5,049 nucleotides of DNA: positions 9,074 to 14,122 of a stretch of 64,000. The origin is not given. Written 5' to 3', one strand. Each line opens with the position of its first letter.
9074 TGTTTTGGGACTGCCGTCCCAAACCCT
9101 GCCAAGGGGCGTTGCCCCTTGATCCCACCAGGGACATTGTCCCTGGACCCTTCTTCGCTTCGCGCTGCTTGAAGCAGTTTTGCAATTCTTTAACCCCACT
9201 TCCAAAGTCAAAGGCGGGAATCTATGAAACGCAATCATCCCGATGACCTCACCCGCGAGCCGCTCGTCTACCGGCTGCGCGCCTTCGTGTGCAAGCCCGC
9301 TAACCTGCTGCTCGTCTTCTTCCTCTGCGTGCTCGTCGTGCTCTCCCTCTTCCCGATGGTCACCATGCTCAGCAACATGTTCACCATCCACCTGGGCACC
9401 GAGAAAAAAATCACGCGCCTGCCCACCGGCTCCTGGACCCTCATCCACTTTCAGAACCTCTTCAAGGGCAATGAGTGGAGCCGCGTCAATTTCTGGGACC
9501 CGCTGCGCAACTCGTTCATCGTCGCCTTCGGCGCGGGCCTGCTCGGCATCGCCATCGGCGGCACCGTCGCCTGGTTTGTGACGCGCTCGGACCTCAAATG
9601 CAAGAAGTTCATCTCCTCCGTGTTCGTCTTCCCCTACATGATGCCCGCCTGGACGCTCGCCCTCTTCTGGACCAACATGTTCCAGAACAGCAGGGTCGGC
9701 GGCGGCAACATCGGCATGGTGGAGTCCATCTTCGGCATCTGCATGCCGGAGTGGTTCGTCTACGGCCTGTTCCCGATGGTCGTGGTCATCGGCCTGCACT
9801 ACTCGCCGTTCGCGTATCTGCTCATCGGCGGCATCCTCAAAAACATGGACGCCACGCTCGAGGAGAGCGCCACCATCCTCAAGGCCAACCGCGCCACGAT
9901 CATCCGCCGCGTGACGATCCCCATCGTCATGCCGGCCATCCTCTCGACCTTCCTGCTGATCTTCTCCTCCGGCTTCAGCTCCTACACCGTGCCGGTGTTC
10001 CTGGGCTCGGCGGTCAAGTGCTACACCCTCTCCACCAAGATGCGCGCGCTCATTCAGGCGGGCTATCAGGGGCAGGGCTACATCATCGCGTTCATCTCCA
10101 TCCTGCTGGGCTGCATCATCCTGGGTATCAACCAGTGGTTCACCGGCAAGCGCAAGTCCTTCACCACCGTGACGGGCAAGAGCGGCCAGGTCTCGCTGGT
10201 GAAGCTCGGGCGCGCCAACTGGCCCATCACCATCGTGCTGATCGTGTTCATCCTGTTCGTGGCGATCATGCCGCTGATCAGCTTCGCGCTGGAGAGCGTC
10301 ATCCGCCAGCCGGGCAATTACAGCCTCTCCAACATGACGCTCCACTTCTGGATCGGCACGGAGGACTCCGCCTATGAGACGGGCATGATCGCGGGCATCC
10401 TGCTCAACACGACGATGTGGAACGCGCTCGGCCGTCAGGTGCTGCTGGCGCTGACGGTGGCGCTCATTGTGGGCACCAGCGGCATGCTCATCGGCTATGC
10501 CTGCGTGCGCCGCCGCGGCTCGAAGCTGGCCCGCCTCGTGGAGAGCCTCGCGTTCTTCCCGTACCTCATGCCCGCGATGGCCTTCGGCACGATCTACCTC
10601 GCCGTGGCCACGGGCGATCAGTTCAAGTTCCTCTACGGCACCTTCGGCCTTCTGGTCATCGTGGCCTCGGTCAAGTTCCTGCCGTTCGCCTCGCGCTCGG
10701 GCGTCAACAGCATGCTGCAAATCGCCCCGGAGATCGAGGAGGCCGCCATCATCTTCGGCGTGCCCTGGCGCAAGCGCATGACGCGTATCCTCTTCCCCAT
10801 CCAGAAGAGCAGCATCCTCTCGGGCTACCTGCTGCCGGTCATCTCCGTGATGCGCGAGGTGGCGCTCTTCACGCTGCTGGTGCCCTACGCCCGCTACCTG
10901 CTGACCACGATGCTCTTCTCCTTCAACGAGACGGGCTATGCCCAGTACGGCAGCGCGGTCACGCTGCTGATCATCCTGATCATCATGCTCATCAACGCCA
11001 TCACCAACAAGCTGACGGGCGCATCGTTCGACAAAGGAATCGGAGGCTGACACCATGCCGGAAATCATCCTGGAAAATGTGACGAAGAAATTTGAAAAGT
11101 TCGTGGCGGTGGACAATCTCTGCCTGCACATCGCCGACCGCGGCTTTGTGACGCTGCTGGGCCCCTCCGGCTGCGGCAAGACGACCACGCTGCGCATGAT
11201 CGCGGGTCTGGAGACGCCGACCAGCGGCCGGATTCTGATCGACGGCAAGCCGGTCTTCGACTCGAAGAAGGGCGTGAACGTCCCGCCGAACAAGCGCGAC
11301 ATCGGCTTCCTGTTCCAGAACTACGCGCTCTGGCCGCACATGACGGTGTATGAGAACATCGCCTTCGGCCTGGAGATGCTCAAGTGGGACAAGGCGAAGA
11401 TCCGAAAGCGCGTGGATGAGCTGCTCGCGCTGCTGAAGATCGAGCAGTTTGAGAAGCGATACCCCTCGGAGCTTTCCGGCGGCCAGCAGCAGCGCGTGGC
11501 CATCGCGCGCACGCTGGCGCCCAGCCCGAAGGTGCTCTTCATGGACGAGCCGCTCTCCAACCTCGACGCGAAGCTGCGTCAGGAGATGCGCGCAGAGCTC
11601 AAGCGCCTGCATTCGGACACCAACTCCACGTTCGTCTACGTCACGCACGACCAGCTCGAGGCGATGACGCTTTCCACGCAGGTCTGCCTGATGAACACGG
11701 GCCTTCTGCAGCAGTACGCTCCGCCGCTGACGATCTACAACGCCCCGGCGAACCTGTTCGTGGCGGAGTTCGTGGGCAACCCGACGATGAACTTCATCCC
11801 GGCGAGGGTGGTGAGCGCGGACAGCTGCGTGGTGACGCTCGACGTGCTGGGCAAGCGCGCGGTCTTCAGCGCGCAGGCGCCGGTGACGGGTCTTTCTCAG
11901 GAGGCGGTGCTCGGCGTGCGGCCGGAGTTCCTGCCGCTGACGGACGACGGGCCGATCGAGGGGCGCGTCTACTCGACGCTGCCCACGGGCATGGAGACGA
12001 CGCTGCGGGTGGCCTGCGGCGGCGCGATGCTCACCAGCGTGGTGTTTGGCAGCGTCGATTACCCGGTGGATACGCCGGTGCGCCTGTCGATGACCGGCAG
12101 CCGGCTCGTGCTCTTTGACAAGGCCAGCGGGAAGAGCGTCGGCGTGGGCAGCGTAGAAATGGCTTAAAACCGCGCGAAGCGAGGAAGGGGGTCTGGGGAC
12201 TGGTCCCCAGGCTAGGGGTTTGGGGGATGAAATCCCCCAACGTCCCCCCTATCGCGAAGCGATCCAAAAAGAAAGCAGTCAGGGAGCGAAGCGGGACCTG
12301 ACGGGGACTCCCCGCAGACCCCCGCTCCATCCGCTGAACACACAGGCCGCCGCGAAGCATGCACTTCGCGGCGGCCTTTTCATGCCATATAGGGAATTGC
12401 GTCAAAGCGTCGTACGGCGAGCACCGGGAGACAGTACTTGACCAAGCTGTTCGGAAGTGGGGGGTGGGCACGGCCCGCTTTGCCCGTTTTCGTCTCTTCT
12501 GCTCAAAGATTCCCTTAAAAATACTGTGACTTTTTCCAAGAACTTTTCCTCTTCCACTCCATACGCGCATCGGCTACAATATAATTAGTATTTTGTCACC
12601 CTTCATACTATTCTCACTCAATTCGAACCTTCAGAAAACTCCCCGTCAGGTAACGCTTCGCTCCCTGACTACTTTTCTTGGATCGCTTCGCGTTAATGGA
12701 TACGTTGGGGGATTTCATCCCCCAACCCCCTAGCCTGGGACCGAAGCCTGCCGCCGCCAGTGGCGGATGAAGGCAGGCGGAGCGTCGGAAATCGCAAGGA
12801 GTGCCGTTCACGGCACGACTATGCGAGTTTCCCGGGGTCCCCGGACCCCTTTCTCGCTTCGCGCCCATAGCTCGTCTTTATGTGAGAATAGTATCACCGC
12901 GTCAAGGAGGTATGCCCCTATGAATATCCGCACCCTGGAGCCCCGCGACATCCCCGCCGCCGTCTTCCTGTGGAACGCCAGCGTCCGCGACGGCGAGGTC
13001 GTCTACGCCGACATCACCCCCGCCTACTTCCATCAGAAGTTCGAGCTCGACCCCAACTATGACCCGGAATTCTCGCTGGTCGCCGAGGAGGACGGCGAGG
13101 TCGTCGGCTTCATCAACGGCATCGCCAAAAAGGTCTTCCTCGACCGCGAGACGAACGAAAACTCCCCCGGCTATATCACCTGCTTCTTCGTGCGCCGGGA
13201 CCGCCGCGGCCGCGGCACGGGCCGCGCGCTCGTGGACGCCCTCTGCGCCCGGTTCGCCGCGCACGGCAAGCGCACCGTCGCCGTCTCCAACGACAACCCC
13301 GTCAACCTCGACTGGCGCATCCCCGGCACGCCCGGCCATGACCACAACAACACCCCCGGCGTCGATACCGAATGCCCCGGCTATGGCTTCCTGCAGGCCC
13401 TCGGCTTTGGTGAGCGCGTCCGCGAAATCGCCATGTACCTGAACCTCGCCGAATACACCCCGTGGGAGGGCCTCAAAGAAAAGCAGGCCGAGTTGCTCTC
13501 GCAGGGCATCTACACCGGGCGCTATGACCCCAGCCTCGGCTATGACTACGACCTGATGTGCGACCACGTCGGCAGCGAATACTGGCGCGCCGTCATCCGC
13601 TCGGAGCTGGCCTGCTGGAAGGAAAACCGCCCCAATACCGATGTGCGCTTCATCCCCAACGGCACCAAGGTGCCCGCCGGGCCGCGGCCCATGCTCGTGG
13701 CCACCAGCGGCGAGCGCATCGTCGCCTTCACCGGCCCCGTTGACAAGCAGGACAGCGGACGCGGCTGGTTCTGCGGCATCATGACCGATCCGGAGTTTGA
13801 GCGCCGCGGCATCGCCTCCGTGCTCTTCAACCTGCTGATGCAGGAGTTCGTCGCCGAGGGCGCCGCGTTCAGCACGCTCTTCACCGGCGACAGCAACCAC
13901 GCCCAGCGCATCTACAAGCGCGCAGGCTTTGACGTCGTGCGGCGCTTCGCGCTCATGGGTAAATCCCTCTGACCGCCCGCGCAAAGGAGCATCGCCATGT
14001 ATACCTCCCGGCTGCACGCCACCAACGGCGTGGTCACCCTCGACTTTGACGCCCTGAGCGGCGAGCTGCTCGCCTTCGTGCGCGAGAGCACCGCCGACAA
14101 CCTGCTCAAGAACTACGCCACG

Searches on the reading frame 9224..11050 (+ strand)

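Call 69: search_protein_families(library=pfam, proteins=[window:9224-11050:+], max_evalue=0.00001)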
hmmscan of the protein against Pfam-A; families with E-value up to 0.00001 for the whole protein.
window:9224-11050:+ (608 aa): 1 family
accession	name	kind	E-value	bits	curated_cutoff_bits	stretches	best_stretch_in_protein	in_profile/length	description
PF00528.27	BPD_transp_1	-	1e-20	74.7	26.4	2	108-306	1-178/184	Binding-protein-dependent transport system inner membrane component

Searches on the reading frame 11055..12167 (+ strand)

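Call 69: search_protein_families(library=pfam, proteins=[window:11055-12167:+], max_evalue=0.00001)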
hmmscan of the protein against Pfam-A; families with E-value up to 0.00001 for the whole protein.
window:11055-12167:+ (370 aa): 3 families
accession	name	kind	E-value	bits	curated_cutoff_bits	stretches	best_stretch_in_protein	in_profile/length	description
PF00005.33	ABC_tran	-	6.5e-35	121.1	25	1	20-167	2-136/137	ABC transporter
PF17912.7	OB_MalK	-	4.2e-06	28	27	0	241-291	1-51/53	MalK OB fold domain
PF13304.12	AAA_21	-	5.4e-06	27.1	27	0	135-201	233-301/304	AAA domain, putative AbiEii toxin, Type IV TA system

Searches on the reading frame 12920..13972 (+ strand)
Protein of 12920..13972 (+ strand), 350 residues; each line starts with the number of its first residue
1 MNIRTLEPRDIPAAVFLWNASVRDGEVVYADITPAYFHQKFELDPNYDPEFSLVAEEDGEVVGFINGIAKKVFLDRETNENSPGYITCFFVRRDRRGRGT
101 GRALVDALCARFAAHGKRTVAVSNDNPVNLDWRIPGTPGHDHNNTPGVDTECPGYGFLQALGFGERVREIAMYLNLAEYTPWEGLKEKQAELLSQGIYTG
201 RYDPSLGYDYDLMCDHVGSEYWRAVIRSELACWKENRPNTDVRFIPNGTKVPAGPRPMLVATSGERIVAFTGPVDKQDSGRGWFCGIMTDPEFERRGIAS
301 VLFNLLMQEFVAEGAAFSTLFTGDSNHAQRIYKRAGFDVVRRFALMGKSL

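Call 66: search_protein_families(library=pfam, proteins=[window:12920-13972:+], max_evalue=0.001)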
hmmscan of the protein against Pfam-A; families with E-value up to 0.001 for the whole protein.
window:12920-13972:+ (350 aa): 7 families
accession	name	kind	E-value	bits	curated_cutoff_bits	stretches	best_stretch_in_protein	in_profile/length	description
PF00583.31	Acetyltransf_1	-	3.4e-23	82.6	20.7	2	35-126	15-104/116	Acetyltransferase (GNAT) family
PF13508.13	Acetyltransf_7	-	1.4e-17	64.3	27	2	52-119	5-64/84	Acetyltransferase (GNAT) domain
PF13673.13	Acetyltransf_10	-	4e-16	59.6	23.6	2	257-340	32-110/128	Acetyltransferase (GNAT) domain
PF13527.13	Acetyltransf_9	-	3.5e-13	50.1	25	2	2-118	1-107/127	Acetyltransferase (GNAT) domain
PF08445.16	FR47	-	2.5e-11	43.8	22.1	1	282-340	22-80/86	FR47-like protein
PF13480.13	Acetyltransf_6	-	0.00011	22.9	22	0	258-326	74-140/143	Acetyltransferase (GNAT) domain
PF14542.12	Acetyltransf_CG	-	0.00024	21.6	30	0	87-122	28-63/80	GCN5-related N-acetyl-transferase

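Call 87: find_homologous_proteins(query=window:12920-13972:+, max_evalue=1e-60)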
Query window:12920-13972:+ (350 aa): 510 proteins with E <= 1e-60 among 3343 candidates; the best 120 are listed.
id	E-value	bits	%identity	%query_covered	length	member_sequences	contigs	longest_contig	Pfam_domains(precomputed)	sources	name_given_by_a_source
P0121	1.3e-228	776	94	100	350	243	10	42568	PF13673.14,PF13508.14,PF08445.17,PF14542.13,PF13527.14,PF00583.32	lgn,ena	-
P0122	4.2e-209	712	86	100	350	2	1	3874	PF13673.14,PF13508.14,PF08445.17,PF13527.14,PF00583.32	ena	-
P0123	3.7e-204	696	84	100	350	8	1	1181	PF13673.14,PF13508.14,PF08445.17,PF13527.14,PF00583.32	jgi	-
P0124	2.3e-188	644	77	99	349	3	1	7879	PF13673.14,PF13508.14,PF08445.17,PF14542.13,PF13527.14,PF00583.32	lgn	-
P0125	3.4e-185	633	75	100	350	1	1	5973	PF13673.14,PF13508.14,PF08445.17,PF13527.14,PF00583.32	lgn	-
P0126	1.2e-182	625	74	100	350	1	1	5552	PF13673.14,PF13508.14,PF08445.17,PF13527.14,PF00583.32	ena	-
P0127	1.1e-181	622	73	100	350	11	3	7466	PF13673.14,PF13508.14,PF13527.14,PF00583.32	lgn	-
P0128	3.5e-181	620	73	100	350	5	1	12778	PF13673.14,PF13508.14,PF08445.17,PF13527.14,PF00583.32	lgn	-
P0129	9.0e-181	619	74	100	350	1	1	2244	PF13673.14,PF13508.14,PF08445.17,PF13527.14,PF00583.32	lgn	-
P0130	1.5e-180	618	73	100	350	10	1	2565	PF13673.14,PF13508.14,PF08445.17,PF13527.14,PF00583.32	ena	-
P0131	5.4e-179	613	73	100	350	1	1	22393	PF13673.14,PF13508.14,PF08445.17,PF13527.14,PF00583.32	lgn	-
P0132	6.1e-179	613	73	100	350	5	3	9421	PF13673.14,PF13508.14,PF08445.17,PF13527.14,PF00583.32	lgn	-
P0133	7.1e-179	612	72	100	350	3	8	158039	PF13673.14,PF13508.14,PF08445.17,PF13527.14,PF00583.32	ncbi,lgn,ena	-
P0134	3.1e-176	604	70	100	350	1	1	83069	PF13673.14,PF13508.14,PF08445.17,PF13527.14,PF00583.32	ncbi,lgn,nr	ncbi:MAG: GNAT family N-acetyltransferase [Eubacteriales bacterium]|nr:GNAT family N-acetyltransfera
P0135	4.2e-176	603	73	100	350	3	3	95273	PF13673.14,PF13508.14,PF08445.17,PF13527.14,PF00583.32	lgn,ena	-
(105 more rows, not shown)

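Call 88: find_encoding_contigs(protein=P0121, flank=2500, max_places=10)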
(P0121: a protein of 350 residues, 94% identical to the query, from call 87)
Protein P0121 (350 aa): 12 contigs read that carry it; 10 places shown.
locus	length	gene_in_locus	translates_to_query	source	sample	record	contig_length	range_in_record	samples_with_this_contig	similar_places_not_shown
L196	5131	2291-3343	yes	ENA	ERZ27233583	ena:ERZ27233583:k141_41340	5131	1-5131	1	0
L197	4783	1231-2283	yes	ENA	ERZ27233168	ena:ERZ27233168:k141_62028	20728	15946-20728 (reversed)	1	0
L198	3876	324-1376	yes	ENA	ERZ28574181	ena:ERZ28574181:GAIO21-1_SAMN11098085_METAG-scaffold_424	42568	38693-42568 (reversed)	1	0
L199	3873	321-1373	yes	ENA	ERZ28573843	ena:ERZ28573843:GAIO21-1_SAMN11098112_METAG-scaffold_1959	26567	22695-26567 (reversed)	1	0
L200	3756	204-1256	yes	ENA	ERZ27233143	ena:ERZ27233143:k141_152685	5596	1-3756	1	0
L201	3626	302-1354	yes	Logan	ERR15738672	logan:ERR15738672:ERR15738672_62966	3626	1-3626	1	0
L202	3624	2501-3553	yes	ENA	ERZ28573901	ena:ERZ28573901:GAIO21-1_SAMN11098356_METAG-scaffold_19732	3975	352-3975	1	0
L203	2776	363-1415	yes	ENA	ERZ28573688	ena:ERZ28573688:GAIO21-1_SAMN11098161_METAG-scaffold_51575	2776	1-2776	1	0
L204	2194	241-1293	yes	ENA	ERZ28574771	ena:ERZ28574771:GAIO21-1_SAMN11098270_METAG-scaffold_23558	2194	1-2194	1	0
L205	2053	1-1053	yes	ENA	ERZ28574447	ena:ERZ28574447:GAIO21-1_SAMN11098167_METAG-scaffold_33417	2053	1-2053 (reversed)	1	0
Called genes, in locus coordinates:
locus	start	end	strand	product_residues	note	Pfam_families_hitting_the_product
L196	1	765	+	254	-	?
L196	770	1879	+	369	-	PF00005:ABC_tran, PF13304:AAA_21 (faint), PF17912:OB_MalK (weak)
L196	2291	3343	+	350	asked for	PF13527:Acetyltransf_9 (weak), PF00583:Acetyltransf_1, PF13673:Acetyltransf_10 (weak), PF13508:Acetyltransf_7, PF08445:FR47 (faint), PF00583:Acetyltransf_1, PF13673:Acetyltransf_10 (weak), PF13508:Acetyltransf_7 (weak), +1 more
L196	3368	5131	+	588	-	?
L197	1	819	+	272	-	?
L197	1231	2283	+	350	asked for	PF13527:Acetyltransf_9 (weak), PF00583:Acetyltransf_1, PF13673:Acetyltransf_10 (weak), PF13508:Acetyltransf_7, PF08445:FR47 (faint), PF00583:Acetyltransf_1, PF13673:Acetyltransf_10 (weak), PF13508:Acetyltransf_7 (weak), +1 more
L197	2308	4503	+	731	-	PF19773:DUF6259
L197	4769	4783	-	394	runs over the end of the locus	PF07075:NamZ_N, PF20732:NamZ_C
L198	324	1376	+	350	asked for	PF13527:Acetyltransf_9 (weak), PF00583:Acetyltransf_1, PF13673:Acetyltransf_10 (weak), PF13508:Acetyltransf_7, PF08445:FR47 (faint), PF00583:Acetyltransf_1, PF13673:Acetyltransf_10 (weak), PF13508:Acetyltransf_7 (weak), +1 more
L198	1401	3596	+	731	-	PF19773:DUF6259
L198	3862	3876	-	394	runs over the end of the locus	PF07075:NamZ_N, PF20732:NamZ_C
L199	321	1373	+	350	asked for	PF13527:Acetyltransf_9 (weak), PF00583:Acetyltransf_1, PF13673:Acetyltransf_10 (weak), PF13508:Acetyltransf_7, PF08445:FR47 (faint), PF00583:Acetyltransf_1, PF13673:Acetyltransf_10 (weak), PF13508:Acetyltransf_7 (weak), +1 more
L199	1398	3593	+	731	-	PF19773:DUF6259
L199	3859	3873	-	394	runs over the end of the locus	PF07075:NamZ_N, PF20732:NamZ_C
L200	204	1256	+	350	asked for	PF13527:Acetyltransf_9 (weak), PF00583:Acetyltransf_1, PF13673:Acetyltransf_10 (weak), PF13508:Acetyltransf_7, PF08445:FR47 (faint), PF00583:Acetyltransf_1, PF13673:Acetyltransf_10 (weak), PF13508:Acetyltransf_7 (weak), +1 more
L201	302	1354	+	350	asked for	PF13527:Acetyltransf_9 (weak), PF00583:Acetyltransf_1, PF13673:Acetyltransf_10 (weak), PF13508:Acetyltransf_7, PF08445:FR47 (faint), PF00583:Acetyltransf_1, PF13673:Acetyltransf_10 (weak), PF13508:Acetyltransf_7 (weak), +1 more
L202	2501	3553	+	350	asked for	PF13527:Acetyltransf_9 (weak), PF00583:Acetyltransf_1, PF13673:Acetyltransf_10 (weak), PF13508:Acetyltransf_7, PF08445:FR47 (faint), PF00583:Acetyltransf_1, PF13673:Acetyltransf_10 (weak), PF13508:Acetyltransf_7 (weak), +1 more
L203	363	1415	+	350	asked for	PF13527:Acetyltransf_9 (weak), PF00583:Acetyltransf_1, PF13673:Acetyltransf_10 (weak), PF13508:Acetyltransf_7, PF08445:FR47 (faint), PF00583:Acetyltransf_1, PF13673:Acetyltransf_10 (weak), PF13508:Acetyltransf_7 (weak), +1 more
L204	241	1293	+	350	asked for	PF13527:Acetyltransf_9 (weak), PF00583:Acetyltransf_1, PF13673:Acetyltransf_10 (weak), PF13508:Acetyltransf_7, PF08445:FR47 (faint), PF00583:Acetyltransf_1, PF13673:Acetyltransf_10 (weak), PF13508:Acetyltransf_7 (weak), +1 more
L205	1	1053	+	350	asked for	PF13527:Acetyltransf_9 (weak), PF00583:Acetyltransf_1, PF13673:Acetyltransf_10 (weak), PF13508:Acetyltransf_7, PF08445:FR47 (faint), PF00583:Acetyltransf_1, PF13673:Acetyltransf_10 (weak), PF13508:Acetyltransf_7 (weak), +1 more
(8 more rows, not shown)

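Call 89: find_encoding_contigs(protein=P0122, flank=2500, max_places=3)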
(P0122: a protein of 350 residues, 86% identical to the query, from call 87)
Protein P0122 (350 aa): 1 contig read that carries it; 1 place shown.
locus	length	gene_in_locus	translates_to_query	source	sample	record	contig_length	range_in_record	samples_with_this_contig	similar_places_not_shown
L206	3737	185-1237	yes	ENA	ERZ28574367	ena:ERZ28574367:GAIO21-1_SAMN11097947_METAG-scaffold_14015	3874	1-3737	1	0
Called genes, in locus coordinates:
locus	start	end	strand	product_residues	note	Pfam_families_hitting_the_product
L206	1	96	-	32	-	?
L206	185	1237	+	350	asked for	PF13527:Acetyltransf_9 (faint), PF00583:Acetyltransf_1, PF13673:Acetyltransf_10 (weak), PF13508:Acetyltransf_7 (weak), PF08445:FR47 (faint), PF00583:Acetyltransf_1, PF13673:Acetyltransf_10 (weak), PF13508:Acetyltransf_7 (weak)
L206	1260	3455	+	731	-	PF19773:DUF6259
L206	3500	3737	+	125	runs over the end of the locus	?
